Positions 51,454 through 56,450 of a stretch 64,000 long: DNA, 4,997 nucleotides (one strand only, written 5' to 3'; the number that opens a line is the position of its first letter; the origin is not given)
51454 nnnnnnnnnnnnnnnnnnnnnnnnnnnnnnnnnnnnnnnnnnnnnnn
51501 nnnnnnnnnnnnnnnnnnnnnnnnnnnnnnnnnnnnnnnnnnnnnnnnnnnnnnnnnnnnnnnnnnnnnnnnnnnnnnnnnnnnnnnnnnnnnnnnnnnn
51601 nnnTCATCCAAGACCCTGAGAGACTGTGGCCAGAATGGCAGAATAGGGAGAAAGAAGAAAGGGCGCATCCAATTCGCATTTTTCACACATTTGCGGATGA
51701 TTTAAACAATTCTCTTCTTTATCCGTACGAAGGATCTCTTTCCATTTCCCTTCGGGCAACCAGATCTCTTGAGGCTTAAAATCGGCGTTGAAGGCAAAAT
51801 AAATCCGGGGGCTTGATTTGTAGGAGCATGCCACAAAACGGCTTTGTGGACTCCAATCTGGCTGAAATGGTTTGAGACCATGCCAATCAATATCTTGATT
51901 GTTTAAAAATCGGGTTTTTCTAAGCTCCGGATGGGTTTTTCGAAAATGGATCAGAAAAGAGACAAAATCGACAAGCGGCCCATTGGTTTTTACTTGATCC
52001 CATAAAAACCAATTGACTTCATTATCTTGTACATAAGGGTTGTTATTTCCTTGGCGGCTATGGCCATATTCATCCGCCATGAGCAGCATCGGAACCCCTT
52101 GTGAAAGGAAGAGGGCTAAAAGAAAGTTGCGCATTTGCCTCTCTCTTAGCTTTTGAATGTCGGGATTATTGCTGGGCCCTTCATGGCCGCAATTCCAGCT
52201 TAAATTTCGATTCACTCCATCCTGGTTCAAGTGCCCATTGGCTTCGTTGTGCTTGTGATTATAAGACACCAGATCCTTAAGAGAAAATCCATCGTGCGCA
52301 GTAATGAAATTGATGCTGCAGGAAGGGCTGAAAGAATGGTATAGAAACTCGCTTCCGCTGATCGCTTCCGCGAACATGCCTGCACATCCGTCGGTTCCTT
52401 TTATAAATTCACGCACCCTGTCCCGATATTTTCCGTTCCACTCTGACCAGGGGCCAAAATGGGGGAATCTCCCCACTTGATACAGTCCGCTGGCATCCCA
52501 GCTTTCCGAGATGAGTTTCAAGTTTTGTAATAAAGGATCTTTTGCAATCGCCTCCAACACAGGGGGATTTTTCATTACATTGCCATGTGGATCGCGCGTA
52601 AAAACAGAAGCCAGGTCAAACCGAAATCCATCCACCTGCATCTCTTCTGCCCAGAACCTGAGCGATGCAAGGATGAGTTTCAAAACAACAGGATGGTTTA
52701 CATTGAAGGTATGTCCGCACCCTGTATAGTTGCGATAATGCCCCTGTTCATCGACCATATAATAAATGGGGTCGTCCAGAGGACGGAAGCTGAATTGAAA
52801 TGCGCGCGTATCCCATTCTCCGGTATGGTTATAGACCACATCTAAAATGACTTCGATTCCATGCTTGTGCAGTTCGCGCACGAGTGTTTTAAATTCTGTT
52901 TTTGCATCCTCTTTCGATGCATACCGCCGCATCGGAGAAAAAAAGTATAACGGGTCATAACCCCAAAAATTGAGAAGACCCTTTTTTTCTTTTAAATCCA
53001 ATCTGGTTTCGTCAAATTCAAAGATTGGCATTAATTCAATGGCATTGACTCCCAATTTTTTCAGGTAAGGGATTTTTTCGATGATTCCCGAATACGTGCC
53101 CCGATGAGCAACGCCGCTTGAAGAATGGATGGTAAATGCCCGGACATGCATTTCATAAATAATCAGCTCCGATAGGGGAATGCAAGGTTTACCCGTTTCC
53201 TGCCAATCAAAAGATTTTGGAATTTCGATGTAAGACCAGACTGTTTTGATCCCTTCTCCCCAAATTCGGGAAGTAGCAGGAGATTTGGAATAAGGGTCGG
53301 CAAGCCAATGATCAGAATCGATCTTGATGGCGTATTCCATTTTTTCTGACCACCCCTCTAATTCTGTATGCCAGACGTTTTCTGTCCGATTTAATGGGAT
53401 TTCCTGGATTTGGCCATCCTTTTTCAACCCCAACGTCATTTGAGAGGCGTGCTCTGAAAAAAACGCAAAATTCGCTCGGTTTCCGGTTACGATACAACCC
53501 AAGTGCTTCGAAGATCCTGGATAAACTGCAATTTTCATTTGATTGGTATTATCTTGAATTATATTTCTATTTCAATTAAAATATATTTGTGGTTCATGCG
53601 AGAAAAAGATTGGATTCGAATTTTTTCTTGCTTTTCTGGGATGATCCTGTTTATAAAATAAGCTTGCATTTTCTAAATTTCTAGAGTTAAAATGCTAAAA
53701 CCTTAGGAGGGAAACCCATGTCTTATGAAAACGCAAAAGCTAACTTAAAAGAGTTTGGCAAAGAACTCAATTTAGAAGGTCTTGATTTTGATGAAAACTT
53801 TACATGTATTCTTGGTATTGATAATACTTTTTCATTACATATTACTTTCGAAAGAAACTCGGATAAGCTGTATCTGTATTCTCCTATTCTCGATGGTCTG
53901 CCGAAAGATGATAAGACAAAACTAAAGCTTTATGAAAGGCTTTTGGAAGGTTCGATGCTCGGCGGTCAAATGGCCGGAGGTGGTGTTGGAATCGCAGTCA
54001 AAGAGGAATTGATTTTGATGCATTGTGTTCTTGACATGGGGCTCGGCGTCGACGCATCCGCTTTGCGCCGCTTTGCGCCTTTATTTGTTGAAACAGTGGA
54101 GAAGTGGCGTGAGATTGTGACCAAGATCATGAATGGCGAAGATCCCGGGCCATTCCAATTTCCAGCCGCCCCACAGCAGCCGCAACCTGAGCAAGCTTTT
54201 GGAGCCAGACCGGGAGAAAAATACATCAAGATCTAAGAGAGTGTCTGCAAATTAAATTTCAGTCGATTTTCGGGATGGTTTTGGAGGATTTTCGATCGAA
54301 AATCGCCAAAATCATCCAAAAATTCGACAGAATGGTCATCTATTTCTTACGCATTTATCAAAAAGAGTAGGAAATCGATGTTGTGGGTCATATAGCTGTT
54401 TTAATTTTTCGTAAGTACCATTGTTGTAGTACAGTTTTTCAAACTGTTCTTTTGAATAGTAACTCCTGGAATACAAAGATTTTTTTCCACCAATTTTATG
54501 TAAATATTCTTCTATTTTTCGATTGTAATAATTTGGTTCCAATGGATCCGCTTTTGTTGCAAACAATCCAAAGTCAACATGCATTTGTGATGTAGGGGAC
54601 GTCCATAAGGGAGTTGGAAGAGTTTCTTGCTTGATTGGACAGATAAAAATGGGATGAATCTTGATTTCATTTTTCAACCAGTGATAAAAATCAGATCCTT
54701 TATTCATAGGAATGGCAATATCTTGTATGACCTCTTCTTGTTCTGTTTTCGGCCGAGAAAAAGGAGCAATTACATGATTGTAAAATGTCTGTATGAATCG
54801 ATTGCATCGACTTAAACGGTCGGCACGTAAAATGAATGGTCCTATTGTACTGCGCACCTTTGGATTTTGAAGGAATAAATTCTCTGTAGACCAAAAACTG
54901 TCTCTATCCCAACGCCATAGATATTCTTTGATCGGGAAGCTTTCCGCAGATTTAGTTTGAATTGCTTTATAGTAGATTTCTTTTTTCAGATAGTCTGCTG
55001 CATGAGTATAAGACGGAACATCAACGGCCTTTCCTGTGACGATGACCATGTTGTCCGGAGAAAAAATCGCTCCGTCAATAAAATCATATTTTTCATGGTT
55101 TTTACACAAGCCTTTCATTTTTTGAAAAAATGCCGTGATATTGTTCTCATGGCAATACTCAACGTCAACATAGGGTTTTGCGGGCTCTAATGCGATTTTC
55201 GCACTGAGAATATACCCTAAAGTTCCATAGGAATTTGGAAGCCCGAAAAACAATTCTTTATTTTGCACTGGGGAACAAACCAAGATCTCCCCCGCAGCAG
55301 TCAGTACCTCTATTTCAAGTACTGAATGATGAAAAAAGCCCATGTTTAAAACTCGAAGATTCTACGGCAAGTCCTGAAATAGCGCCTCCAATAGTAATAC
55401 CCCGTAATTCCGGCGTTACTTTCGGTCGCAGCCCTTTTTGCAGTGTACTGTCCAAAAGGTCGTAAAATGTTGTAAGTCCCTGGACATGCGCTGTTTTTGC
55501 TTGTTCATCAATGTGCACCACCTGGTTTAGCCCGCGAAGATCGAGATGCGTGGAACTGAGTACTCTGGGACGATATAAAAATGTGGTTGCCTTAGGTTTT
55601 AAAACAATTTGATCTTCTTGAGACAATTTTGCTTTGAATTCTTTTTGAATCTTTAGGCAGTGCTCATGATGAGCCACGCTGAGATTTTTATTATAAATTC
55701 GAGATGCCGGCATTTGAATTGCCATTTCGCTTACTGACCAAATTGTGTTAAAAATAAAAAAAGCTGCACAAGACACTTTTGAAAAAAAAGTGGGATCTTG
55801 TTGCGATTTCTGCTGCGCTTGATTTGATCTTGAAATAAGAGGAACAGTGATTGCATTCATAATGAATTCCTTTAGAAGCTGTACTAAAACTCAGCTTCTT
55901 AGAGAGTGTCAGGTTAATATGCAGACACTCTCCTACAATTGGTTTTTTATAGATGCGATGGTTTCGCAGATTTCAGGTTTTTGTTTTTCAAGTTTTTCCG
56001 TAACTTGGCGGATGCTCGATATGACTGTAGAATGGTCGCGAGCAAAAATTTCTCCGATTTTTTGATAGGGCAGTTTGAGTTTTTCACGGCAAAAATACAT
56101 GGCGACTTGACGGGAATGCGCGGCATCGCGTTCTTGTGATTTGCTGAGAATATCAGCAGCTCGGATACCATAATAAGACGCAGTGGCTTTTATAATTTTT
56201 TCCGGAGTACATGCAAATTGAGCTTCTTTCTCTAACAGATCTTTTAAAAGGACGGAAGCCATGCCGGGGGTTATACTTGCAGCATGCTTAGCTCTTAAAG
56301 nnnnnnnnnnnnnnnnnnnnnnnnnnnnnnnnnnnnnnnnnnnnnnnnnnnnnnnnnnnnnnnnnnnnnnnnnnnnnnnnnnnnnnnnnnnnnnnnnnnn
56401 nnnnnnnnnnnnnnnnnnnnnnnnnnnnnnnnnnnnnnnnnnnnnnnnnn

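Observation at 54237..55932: The eukaryote-like DHCR24-type gene sits in a cassette bounded by 12-bp inverted termini between two convergent core genes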

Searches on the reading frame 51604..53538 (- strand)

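Call 7: search_protein_families(library=pfam, proteins=[window:51604-53538:-], max_evalue=0.01)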
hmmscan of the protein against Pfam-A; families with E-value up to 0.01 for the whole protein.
window:51604-53538:- (644 aa): 3 families
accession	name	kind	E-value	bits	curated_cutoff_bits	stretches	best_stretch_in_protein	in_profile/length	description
PF00128.31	Alpha-amylase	-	3.2e-22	79.8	22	1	144-248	13-104/446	Alpha amylase, catalytic domain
PF21156.3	ISOA1-3_C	-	1.6e-11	44.8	27.3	1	551-607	1-62/106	Isoamylase 1-3, C-terminal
PF02922.24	CBM_48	-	9.1e-10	39.2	22.4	1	13-84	2-83/83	Carbohydrate-binding module 48 (Isoamylase N-terminal domain)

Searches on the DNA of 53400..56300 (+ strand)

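Call 60: search_dna_similar(query=window:54200-55960:+, collection=plasmids, mode=distant, max_rows=8)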
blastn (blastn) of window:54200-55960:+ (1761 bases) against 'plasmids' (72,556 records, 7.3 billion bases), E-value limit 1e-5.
No match.

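Call 68: search_rna_families(source=window, start=53400, end=56300, threshold=evalue, max_evalue=1)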
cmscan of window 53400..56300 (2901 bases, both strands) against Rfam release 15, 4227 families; matches with E-value up to 1: 3.
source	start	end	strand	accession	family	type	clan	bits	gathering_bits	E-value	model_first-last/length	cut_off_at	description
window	54256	54334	+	RF04145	MIR8706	Gene; miRNA;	-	25.5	95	0.067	1-101/101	no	MIR8706 microRNA precursor family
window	54258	54331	-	RF03402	mir-957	Gene; miRNA;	-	19.3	66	0.99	1-77/77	no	mir-957 microRNA precursor family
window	54353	54373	+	RF02914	DUF805b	Cis-reg;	CL00115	15.4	35.6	0.72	1-35/35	no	DUF805b RNA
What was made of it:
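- Tried and rejected: Rfam has no family here, only sub-threshold long-hairpin matches (call 68).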

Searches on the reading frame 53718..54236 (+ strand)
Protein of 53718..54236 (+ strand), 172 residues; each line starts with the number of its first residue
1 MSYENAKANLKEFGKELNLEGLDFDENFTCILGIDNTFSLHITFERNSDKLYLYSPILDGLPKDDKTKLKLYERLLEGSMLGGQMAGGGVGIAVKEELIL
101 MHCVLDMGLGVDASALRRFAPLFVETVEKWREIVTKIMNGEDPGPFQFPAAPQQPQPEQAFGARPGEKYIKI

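Call 7: search_protein_families(library=pfam, proteins=[window:53718-54236:+], max_evalue=0.01)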
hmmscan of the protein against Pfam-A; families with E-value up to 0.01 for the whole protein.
window:53718-54236:+ (172 aa): 1 family
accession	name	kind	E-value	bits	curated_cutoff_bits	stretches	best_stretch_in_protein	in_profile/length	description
PF05932.18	CesT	-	2.9e-26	92.4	22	1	9-131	2-119/119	Tir chaperone protein (CesT) family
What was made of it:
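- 53718..54236 (+): CesT-family type III secretion chaperone gene. Its stop codon TAA is at 54234-54236. Pfam CesT, E = 2.9e-26 (call 7).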

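Call 16: find_homologous_proteins(query=window:53718-54233:+, max_evalue=0.00001)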
Query window:53718-54233:+ (172 aa): 1613 proteins with E <= 0.00001 among 1673 candidates; the best 120 are listed.
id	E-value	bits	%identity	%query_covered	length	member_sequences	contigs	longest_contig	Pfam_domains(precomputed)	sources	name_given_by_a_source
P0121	1.7e-98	345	88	100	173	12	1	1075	PF05932.20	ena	-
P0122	9.6e-95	333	85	100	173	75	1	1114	PF05932.20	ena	-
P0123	1.1e-94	333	85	100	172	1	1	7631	PF05932.20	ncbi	-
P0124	3.9e-94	331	86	100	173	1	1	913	PF05932.20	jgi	jgi:hypothetical protein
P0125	5.4e-93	327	85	100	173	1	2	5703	PF05932.20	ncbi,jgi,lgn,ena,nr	ncbi:MAG: CesT family type III secretion system chaperone [Chlamydiae bacterium]|nr:CesT family type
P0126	2.3e-92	325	84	100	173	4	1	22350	PF05932.20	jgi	-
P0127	6.6e-92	324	84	100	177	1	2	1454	PF05932.20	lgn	-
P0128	7.3e-92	324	84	100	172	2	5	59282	PF05932.20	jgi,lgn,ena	-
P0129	1.1e-91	323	84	100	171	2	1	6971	PF05932.20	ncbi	-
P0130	1.1e-91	323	84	100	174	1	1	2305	PF05932.20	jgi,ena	-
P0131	1.2e-91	323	84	100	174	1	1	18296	PF05932.20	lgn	-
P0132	1.8e-91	322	82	100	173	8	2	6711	PF05932.20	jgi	jgi:hypothetical protein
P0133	1.9e-91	322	82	100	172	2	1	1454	PF05932.20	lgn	-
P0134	2.7e-91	322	83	100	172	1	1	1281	PF05932.20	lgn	-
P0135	3.0e-91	322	83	100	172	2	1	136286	PF05932.20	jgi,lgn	-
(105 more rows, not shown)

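Call 17: find_related_loci(query=window:53718-54233:+, collection=genome_contigs, flank=8000)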
Query window:53718-54233:+ (172 aa) in genome_contigs; peptide patterns used: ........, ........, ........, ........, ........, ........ (x = any residue, [..] = any of these).
185 stretches matched a pattern; 121 encode a relative of the query (tblastn E <= 1e-3); the best 80 are kept; 80 distinct loci.
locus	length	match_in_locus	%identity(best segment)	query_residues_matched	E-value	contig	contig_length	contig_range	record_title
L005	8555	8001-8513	91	1-172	5e-95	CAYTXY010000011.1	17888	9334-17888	MAG TPA_asm: uncultured bacterium isolate SRP200132_co1_581 genome assembly, contig: NODE_5431_length_17888_cov_7.380867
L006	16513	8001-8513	90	1-172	5e-95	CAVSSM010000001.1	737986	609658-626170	MAG: uncultured Chlamydiae bacterium isolate MFD05580.bin.2.22 genome assembly, contig: contig_21919, whole genome shotg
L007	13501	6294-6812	88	1-172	5e-94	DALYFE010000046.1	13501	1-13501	MAG TPA_asm: Chlamydiales bacterium isolate CTOTU14274 NODE_1007_length_13501_cov_3.649933, whole genome shotgun sequenc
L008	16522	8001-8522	87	1-172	8e-93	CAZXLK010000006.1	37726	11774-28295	MAG TPA_asm: uncultured bacterium isolate SRP200132_co1_526 genome assembly, contig: NODE_1844_length_37726_cov_7.512729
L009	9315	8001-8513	85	1-172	8e-91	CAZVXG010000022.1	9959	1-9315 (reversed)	MAG TPA_asm: uncultured bacterium isolate SRP200132_co3_287 genome assembly, contig: NODE_5566_length_9959_cov_6.964358,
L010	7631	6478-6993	85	1-172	3e-90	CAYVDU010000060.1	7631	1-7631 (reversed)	MAG TPA_asm: uncultured bacterium isolate SRP287051_co2_217 genome assembly, contig: NODE_15206_length_7631_cov_4.996436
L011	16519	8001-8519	86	1-172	2e-90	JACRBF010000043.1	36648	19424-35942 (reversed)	MAG: Chlamydiia bacterium isolate NC_groundwater_1613_Pr3_B-0.1um_48_32 SR-2_scaffold_141_2787088, whole genome shotgun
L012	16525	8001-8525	83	1-172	6e-88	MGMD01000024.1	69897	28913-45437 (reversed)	MAG: Chlamydiae bacterium RIFCSPLOWO2_12_FULL_45_20 rifcsplowo2_12_scaffold_690, whole genome shotgun sequence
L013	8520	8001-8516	84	1-172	5e-88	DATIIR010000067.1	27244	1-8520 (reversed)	MAG TPA_asm: Chlamydiales bacterium isolate SMAG_U15670 k141_250293, whole genome shotgun sequence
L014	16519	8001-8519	84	1-172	4e-88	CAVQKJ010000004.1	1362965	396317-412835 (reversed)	MAG: uncultured Chlamydiae bacterium isolate MFD00008.bin.3.143 genome assembly, contig: contig_22723, whole genome shot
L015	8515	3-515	85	1-172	2e-87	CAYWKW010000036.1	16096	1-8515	MAG TPA_asm: uncultured bacterium isolate SRP200132_co2_218 genome assembly, contig: NODE_2977_length_16096_cov_10.28707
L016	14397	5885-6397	85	1-172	4e-87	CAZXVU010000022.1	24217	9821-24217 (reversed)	MAG TPA_asm: uncultured bacterium isolate SRP200132_co1_523 genome assembly, contig: NODE_3586_length_24217_cov_9.783213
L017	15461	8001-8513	83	1-172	3e-87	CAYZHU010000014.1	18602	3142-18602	MAG TPA_asm: uncultured bacterium isolate SRP200132_co1_73 genome assembly, contig: NODE_5167_length_18602_cov_5.664312,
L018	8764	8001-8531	82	1-172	6e-87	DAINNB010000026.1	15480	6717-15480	MAG TPA_asm: Chlamydiales bacterium isolate CTOTU1218 NODE_2540_length_15480_cov_5.620421, whole genome shotgun sequence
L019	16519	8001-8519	83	1-172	6e-87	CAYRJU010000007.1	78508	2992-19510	MAG TPA_asm: uncultured bacterium isolate SRP200132_co2_350 genome assembly, contig: NODE_126_length_78508_cov_15.482403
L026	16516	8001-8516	83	1-172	4e-86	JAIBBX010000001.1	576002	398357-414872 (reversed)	MAG: Parachlamydiales bacterium isolate SSF52 NODE_45_length_576002_cov_25.423217, whole genome shotgun sequence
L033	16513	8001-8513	81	1-172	2e-85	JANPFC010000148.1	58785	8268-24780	MAG: Chlamydiota bacterium isolate VAR_78_metabat_106 VAR_78_k141_826844, whole genome shotgun sequence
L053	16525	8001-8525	79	1-172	9e-82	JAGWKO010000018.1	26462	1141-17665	MAG: Verrucomicrobiota bacterium isolate REEB163 contig-150_2010, whole genome shotgun sequence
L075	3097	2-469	79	16-172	3e-74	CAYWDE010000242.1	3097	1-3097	MAG TPA_asm: uncultured bacterium isolate SRP302895_co1_246 genome assembly, contig: NODE_73034_length_3097_cov_4.905983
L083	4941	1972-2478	73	1-172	9e-71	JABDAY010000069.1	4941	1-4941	MAG: Chlamydiae bacterium isolate BWOrgControl_Nextera58_MAG3 3300020671.a:Ga0206850_10596, whole genome shotgun sequenc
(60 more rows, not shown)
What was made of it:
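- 53718..54236 (+): Homologues of 77-91% identity occur in many chlamydial metagenome-assembled genomes (calls 16, 17).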

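Call 58: search_protein_families(library=pfam, proteins=[L008:8676-9719:+, L012:8528-9490:-, L015:564-1817:+, L016:6449-7288:-, L017:9033-10013:+, L026:8519-9844:-, L033:8515-9885:-, L075:493-1860:-, L053:8528-9763:-, L083:2567-3271:-], max_evalue=0.001)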
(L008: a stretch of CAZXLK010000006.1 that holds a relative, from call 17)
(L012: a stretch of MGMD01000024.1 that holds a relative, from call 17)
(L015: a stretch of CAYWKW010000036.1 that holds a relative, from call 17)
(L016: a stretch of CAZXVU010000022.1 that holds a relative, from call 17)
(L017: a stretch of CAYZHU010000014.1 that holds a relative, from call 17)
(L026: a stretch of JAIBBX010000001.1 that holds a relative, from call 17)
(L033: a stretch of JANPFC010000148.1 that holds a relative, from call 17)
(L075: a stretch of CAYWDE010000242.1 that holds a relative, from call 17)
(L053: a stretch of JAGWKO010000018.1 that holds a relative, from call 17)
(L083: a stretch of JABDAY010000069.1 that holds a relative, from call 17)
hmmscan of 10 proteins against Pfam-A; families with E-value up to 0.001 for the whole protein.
L008:8676-9719:+ (347 aa): 0 families

L012:8528-9490:- (321 aa): 2 families
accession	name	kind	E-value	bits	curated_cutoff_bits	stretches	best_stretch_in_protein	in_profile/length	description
PF00069.31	Pkinase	-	4.2e-34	118.6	31.7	1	57-305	7-258/263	Protein kinase domain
PF07714.23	PK_Tyr_Ser-Thr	-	2.4e-23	83.2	23.1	1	90-303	53-253/258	Protein tyrosine and serine/threonine kinase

L015:564-1817:+ (418 aa): 2 families
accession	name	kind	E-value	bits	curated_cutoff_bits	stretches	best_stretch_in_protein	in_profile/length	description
PF00069.31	Pkinase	-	1.4e-16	61.1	31.7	1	185-403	34-259/263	Protein kinase domain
PF07714.23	PK_Tyr_Ser-Thr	-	3.4e-10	40.1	23.1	1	169-382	14-229/258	Protein tyrosine and serine/threonine kinase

L016:6449-7288:- (279 aa): 0 families

L017:9033-10013:+ (326 aa): 1 family
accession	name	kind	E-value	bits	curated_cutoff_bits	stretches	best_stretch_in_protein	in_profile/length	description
PF03372.29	Exo_endo_phos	-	5.6e-12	46.3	24.5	1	39-290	1-208/225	Endonuclease/Exonuclease/phosphatase family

L026:8519-9844:- (442 aa): 2 families
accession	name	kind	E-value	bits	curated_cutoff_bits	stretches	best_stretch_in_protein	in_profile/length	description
PF00069.31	Pkinase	-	1.7e-40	139.5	31.7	1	162-422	5-257/263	Protein kinase domain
PF07714.23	PK_Tyr_Ser-Thr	-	4.1e-22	79.2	23.1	1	195-422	40-254/258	Protein tyrosine and serine/threonine kinase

L033:8515-9885:- (457 aa): 3 families
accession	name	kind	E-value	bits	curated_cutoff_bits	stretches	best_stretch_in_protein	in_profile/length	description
PF00069.31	Pkinase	-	4.8e-39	134.8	31.7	1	168-435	4-255/263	Protein kinase domain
PF07714.23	PK_Tyr_Ser-Thr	-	2.5e-19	70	23.1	1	170-434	6-251/258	Protein tyrosine and serine/threonine kinase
PF17667.7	Pkinase_fungal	-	0.00017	20.8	24.1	1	277-349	300-371/387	Fungal protein kinase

L075:493-1860:- (455 aa): 3 families
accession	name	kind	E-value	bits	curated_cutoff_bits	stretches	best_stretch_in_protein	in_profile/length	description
PF00069.31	Pkinase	-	7.8e-30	104.6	31.7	1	167-436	6-259/263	Protein kinase domain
PF07714.23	PK_Tyr_Ser-Thr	-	4.6e-16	59.3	23.1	1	196-436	38-256/258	Protein tyrosine and serine/threonine kinase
PF06293.20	Kdo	-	0.00073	19.5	21.3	0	245-319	103-173/207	Lipopolysaccharide kinase (Kdo/WaaP) family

L053:8528-9763:- (412 aa): 3 families
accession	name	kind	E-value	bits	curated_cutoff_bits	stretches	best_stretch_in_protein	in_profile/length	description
PF00113.28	Enolase_C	-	7.4e-105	350.9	21.5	1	140-412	3-282/296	Enolase, C-terminal TIM barrel domain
PF03952.21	Enolase_N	-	3.4e-53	179.8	35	1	4-134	1-131/131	Enolase, N-terminal domain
PF07476.17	MAAL_C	-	5.3e-05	22.9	27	1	296-387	129-221/249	Methylaspartate ammonia-lyase C-terminus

L083:2567-3271:- (234 aa): 1 family
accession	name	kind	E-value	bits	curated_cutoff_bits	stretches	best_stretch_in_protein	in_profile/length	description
PF01439.23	Metallothio_2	-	0.00063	21.1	23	0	32-105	4-78/81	Metallothionein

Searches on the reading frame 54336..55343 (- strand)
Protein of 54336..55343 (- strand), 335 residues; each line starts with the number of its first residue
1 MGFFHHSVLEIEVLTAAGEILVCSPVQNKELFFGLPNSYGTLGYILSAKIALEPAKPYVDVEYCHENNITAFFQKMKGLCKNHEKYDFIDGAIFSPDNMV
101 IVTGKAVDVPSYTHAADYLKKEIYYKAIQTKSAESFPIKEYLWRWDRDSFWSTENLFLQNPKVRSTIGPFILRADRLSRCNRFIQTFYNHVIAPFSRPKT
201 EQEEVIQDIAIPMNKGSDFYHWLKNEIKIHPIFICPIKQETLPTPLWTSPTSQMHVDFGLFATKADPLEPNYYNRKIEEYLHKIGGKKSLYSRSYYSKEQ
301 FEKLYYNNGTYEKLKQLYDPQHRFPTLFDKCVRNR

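Call 7: search_protein_families(library=pfam, proteins=[window:54336-55343:-], max_evalue=0.01)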
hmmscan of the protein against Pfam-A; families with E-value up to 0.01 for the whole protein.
window:54336-55343:- (335 aa): 0 families

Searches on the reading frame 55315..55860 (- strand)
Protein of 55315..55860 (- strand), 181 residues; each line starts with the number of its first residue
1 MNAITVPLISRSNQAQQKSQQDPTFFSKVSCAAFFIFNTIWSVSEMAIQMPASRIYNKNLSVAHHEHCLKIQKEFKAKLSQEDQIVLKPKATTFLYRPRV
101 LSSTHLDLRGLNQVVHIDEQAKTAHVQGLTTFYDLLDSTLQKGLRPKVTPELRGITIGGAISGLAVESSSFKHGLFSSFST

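Call 7: search_protein_families(library=pfam, proteins=[window:55315-55860:-], max_evalue=0.01)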
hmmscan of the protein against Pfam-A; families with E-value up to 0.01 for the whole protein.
window:55315-55860:- (181 aa): 1 family
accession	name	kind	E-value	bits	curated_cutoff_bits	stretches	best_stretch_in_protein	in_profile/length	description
PF01565.28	FAD_binding_4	-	6.6e-09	36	26.4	1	90-177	32-120/139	FAD binding domain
